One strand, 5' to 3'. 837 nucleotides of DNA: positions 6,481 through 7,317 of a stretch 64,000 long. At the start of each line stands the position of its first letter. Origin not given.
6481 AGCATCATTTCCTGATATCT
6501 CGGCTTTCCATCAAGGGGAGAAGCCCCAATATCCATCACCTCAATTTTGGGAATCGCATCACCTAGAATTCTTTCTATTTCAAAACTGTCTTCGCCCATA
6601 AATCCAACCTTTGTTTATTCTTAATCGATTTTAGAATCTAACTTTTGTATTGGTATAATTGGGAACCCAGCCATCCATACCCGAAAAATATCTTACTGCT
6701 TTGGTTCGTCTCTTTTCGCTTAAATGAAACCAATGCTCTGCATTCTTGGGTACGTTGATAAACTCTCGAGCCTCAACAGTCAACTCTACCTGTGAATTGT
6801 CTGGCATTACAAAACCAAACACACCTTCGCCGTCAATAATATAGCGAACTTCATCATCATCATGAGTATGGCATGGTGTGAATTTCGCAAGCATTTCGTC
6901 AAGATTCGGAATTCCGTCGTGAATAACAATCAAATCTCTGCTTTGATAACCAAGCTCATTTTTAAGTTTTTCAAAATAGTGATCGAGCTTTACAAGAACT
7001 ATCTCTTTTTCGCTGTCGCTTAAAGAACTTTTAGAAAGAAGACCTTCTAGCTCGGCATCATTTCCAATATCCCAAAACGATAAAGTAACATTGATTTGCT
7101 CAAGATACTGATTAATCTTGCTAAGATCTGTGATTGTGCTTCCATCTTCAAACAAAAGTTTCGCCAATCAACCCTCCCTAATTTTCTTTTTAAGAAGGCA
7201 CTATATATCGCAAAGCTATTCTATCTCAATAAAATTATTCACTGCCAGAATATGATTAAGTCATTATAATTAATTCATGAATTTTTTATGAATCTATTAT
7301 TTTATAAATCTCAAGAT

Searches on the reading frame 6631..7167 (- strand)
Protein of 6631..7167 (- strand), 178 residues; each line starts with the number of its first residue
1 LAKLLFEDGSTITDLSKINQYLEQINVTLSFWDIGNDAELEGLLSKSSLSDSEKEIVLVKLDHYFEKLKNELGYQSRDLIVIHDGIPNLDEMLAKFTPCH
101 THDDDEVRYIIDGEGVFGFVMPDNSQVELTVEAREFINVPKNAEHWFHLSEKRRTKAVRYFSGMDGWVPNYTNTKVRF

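Call 51: search_protein_families(library=pfam, proteins=[window:6631-7167:-], max_evalue=0.001)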
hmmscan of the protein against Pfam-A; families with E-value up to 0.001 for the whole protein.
window:6631-7167:- (178 aa): 3 families
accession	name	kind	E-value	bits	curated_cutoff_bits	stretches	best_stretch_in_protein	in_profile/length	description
PF03079.20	ARD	-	1.8e-22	80.7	27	1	53-169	49-157/157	ARD/ARD' family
PF07883.17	Cupin_2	-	2.4e-06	27.6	27.2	1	97-151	11-60/70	Cupin domain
PF00190.28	Cupin_1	-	9e-05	22.5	22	1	98-153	47-105/151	Cupin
